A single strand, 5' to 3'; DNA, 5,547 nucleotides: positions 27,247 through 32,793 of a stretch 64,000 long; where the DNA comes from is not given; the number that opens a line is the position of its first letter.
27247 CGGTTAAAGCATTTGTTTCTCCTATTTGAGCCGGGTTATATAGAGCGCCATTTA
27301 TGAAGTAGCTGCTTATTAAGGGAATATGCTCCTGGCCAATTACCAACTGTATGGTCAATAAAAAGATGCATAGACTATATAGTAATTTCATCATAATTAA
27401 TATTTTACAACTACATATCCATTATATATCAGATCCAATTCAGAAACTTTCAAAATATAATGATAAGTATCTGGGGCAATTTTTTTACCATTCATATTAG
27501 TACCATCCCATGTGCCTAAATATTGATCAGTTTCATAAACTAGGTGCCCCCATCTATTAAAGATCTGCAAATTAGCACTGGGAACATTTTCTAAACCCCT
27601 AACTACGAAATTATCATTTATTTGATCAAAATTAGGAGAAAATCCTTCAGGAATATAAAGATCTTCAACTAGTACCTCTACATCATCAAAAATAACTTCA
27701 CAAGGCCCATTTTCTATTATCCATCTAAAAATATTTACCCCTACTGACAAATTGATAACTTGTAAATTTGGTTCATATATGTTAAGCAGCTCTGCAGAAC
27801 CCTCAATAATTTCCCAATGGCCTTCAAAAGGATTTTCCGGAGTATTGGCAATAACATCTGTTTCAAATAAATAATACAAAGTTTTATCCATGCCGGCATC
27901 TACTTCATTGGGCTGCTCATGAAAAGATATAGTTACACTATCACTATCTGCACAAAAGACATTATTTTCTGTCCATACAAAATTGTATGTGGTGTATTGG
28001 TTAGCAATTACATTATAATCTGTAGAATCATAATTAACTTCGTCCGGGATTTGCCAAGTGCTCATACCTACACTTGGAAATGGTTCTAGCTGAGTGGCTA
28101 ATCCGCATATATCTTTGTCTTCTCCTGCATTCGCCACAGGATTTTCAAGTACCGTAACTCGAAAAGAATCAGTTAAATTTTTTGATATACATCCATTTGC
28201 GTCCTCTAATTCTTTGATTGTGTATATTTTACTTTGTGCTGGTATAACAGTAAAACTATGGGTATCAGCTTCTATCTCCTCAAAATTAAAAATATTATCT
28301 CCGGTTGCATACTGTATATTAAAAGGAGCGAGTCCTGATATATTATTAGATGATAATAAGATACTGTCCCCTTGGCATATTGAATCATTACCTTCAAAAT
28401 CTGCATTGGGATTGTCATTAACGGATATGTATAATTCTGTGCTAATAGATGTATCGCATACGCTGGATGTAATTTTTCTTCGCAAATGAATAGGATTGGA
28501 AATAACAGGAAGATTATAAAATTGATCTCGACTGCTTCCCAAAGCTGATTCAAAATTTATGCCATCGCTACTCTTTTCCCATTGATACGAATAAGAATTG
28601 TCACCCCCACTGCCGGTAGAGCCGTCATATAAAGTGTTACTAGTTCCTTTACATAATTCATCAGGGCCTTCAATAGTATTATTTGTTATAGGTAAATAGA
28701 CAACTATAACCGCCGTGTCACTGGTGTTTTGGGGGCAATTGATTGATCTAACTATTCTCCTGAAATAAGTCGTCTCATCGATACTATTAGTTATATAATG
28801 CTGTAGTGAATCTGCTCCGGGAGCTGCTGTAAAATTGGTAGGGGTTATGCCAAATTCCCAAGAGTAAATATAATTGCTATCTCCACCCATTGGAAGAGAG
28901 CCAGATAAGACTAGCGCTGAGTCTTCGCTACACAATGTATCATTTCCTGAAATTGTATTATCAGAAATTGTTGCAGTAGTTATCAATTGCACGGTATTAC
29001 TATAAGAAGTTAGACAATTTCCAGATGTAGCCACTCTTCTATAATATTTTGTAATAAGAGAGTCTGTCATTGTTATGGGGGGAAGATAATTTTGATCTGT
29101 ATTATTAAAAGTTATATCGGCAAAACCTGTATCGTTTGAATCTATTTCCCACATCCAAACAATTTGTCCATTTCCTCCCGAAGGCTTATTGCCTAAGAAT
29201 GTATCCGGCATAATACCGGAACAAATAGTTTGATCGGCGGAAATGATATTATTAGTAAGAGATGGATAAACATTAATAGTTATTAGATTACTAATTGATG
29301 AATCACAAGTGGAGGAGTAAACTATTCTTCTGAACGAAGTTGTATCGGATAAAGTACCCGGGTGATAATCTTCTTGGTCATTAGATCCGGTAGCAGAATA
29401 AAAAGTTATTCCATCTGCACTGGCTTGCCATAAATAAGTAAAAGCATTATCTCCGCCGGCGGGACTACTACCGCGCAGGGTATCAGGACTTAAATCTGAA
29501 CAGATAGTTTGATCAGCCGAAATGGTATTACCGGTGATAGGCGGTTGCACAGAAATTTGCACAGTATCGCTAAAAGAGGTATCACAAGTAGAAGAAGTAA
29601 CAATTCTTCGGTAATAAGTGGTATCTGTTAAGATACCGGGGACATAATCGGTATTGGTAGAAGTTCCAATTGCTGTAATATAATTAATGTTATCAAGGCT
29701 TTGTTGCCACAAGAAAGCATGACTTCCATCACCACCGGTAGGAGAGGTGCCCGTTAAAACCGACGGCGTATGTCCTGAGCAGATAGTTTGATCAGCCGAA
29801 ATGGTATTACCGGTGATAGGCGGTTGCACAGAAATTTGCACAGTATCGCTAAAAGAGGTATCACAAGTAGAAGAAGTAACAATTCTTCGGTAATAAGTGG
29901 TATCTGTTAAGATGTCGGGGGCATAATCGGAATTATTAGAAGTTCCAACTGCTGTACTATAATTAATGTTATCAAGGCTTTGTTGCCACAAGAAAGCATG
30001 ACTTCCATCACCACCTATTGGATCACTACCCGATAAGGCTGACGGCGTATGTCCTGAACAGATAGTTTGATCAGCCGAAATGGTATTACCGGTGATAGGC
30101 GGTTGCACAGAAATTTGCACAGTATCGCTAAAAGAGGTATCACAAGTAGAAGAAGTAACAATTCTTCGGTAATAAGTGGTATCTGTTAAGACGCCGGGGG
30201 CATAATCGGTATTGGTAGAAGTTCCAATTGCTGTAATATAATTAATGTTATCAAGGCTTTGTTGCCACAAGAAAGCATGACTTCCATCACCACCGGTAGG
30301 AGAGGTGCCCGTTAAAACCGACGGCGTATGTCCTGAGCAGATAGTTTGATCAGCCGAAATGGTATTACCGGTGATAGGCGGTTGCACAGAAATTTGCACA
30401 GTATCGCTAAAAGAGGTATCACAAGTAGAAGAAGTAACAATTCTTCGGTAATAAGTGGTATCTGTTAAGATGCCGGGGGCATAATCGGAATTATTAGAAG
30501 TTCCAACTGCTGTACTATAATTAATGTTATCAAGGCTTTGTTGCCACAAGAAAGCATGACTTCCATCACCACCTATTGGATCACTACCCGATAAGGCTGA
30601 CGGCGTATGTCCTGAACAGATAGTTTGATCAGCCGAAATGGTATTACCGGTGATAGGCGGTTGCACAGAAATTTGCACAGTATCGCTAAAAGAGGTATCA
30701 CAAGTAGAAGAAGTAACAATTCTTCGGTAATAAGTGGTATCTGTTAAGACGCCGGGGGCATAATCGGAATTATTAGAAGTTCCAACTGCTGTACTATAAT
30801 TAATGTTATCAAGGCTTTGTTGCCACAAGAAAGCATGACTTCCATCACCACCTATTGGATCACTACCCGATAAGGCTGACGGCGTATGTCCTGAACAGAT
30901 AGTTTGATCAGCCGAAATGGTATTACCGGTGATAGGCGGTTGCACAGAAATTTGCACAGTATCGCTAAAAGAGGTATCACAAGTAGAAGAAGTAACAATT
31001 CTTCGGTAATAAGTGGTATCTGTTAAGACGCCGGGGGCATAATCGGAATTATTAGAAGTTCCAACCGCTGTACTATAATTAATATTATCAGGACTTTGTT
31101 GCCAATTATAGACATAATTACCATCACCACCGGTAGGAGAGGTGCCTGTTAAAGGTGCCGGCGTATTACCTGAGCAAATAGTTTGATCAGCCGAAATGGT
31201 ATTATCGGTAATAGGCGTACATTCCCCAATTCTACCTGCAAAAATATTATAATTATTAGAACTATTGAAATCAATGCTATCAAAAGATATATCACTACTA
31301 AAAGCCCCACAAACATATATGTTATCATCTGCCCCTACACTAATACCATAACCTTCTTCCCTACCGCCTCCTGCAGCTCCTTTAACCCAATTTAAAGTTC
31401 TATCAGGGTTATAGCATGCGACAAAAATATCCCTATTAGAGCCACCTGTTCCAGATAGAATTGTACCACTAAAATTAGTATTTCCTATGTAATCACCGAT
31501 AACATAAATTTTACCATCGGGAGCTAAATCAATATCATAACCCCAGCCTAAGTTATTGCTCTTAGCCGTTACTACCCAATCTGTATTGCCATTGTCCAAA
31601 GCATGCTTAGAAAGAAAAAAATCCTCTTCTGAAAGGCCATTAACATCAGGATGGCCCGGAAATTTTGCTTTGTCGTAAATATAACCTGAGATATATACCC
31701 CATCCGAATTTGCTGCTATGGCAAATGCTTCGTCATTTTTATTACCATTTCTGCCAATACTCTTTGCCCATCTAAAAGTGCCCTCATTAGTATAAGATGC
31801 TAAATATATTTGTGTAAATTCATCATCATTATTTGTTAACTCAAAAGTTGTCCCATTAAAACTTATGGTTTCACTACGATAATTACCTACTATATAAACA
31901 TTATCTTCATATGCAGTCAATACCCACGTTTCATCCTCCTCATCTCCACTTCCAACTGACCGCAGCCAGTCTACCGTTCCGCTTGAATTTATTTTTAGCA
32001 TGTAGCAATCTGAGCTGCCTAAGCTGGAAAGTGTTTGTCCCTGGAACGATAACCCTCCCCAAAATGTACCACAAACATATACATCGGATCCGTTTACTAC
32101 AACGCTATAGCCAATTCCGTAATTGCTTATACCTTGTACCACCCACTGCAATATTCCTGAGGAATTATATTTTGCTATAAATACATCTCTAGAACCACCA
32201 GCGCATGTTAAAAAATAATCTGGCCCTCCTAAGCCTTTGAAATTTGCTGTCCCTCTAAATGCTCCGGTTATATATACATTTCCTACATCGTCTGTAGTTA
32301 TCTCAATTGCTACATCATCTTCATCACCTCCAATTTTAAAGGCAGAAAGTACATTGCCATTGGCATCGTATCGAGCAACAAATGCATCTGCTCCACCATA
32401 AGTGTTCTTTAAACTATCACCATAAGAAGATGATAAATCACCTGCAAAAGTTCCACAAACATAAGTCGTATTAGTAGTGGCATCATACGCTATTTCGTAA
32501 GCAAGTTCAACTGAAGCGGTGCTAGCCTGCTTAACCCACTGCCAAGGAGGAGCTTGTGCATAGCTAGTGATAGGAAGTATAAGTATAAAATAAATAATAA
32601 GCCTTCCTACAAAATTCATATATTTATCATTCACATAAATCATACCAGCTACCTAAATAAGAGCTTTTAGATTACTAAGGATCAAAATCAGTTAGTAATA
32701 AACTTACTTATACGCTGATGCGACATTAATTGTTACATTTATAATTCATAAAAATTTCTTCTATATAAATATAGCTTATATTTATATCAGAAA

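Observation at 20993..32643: T9SS adhesin operon that terminates in a surface-sensor/PP2C phosphatase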

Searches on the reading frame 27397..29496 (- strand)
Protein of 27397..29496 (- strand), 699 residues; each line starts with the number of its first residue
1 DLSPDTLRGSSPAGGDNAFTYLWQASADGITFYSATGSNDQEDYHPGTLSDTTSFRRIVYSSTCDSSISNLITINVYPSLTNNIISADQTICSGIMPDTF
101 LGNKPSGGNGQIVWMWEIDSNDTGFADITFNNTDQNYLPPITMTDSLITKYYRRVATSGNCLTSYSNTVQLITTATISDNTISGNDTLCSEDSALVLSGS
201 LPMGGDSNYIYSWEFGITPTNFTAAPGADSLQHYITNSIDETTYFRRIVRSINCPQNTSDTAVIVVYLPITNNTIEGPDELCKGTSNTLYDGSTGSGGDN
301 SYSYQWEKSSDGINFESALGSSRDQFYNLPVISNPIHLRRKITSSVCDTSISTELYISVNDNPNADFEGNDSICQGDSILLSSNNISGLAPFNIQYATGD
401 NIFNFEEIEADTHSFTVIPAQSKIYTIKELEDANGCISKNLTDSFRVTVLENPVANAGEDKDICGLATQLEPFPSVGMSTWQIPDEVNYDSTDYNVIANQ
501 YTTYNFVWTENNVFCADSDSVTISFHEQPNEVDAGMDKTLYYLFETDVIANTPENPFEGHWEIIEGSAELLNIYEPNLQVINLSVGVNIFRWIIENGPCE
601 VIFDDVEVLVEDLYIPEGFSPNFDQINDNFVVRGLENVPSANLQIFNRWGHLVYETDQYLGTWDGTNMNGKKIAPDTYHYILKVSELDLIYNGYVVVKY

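Call 61: search_protein_families(library=pfam, proteins=[window:27397-29496:-], max_evalue=1)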
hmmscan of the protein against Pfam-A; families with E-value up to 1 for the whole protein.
window:27397-29496:- (699 aa): 3 families
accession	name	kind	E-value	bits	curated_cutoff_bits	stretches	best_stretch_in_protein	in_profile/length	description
PF13585.12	CHU_C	-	4.2e-22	78.5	27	1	615-697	3-86/86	CHU_C Type IX secretion signal domain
PF19408.5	PKD_6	-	0.015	16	25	1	269-317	2-46/82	PKD-like domain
PF24527.1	Ig-like_Pom152_9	-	0.021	15.6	27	1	368-437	7-72/80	Nucleoporin pom152-like, ninth immunoglobulin-like domain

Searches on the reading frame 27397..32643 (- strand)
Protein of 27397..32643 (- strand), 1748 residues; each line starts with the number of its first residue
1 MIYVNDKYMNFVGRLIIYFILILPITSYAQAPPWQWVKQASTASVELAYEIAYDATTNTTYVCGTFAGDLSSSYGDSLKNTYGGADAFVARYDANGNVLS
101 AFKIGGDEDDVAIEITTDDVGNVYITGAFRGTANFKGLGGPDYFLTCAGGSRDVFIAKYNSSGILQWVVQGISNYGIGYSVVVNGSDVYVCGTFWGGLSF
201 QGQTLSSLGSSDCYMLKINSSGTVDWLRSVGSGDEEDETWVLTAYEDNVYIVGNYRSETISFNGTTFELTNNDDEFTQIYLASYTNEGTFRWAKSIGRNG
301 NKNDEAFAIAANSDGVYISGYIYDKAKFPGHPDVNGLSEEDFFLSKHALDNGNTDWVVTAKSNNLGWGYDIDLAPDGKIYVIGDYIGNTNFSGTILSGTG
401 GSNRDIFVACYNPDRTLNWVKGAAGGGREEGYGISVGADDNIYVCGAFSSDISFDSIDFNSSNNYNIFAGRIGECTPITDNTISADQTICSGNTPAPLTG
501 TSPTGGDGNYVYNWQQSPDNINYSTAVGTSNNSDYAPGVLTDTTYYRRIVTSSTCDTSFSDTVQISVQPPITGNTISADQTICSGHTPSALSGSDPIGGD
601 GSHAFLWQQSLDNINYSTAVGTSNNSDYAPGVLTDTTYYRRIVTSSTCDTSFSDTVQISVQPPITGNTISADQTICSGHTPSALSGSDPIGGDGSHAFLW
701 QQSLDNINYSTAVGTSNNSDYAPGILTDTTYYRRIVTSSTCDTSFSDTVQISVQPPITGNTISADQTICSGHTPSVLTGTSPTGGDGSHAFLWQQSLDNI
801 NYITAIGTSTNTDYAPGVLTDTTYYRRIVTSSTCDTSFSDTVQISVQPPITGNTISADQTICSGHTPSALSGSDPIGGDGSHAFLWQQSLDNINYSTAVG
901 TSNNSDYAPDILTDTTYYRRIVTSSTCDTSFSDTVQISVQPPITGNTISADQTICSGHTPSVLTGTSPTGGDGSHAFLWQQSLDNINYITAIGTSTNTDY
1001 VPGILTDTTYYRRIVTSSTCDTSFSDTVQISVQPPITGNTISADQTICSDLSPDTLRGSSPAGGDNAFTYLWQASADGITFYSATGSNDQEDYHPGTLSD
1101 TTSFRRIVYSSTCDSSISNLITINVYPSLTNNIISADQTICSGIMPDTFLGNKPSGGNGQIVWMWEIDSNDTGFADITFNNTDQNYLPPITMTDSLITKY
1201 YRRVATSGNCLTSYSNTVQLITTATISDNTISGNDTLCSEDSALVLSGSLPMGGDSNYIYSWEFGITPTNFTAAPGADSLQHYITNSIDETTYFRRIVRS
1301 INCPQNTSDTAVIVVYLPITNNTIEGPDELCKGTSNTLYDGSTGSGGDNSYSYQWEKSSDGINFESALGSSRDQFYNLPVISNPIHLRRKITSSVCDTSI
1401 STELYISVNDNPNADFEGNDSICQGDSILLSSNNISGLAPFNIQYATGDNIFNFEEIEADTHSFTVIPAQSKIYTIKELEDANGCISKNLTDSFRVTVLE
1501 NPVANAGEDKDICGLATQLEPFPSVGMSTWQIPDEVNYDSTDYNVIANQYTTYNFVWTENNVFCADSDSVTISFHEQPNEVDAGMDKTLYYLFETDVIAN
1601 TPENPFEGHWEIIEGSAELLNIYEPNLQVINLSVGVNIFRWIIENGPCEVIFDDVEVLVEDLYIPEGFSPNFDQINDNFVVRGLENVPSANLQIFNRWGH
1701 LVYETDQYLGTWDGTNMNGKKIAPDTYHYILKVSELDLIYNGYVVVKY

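Call 3: search_protein_families(library=pfam, proteins=[window:27397-32643:-], max_evalue=0.01)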
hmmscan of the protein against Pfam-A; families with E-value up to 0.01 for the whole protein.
window:27397-32643:- (1748 aa): 3 families
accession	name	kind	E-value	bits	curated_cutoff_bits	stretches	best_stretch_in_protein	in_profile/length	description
PF19081.6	Ig_7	-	4.6e-24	85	27.3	2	482-569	5-84/84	Ig-like domain CHU_C associated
PF13585.12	CHU_C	-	8.7e-22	77.5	27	1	1664-1746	3-86/86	CHU_C Type IX secretion signal domain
PF17164.10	DUF5122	-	0.00082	20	27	0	375-389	2-19/36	Domain of unknown function (DUF5122) beta-propeller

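Call 4: search_protein_families(library=ncbifam, proteins=[window:27397-32643:-], max_evalue=0.01)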
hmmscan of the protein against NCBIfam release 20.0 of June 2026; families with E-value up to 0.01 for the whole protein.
window:27397-32643:- (1748 aa): 3 families
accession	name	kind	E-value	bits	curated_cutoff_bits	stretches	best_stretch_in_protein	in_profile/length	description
TIGR04131.1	Bac_Flav_CTERM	domain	4.8e-14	52.3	35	1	1664-1745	3-82/85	T9SS type B sorting domain-containing protein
TIGR02913.1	HAF_rpt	repeat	4.7e-06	26.5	22.65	0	776-794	10-27/39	HAF repeat protein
NF002502.0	PRK01842.1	equivalog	0.00092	19.3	188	0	532-561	54-83/150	hypothetical protein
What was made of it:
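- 27406..27654 (-): Type B C-terminal sorting domain of G1 (aa 1664-1746). Calls 3 and 4.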

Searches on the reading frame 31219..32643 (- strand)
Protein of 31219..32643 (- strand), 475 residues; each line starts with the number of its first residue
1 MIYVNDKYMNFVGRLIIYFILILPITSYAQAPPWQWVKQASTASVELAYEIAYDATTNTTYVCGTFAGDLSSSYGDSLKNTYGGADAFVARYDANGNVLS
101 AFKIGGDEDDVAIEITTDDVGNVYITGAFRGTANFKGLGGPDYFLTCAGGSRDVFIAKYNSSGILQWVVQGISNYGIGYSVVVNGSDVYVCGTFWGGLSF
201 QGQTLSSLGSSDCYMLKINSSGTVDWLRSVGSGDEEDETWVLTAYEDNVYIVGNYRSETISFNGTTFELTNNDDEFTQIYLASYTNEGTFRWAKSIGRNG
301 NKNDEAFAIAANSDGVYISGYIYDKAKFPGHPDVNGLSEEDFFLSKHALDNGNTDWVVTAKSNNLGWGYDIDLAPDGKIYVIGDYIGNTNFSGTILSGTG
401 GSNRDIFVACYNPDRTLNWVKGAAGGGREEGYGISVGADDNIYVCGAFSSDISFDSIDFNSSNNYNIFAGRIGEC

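Call 61: search_protein_families(library=pfam, proteins=[window:31219-32643:-], max_evalue=1)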
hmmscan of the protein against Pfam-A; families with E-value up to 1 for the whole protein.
window:31219-32643:- (475 aa): 2 families
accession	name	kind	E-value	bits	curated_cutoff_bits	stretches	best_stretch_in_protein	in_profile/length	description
PF17164.10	DUF5122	-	8.6e-06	26.4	27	0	375-389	2-19/36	Domain of unknown function (DUF5122) beta-propeller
PF07646.21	Kelch_2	-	0.048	14.1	21.3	0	375-391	10-24/48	Kelch motif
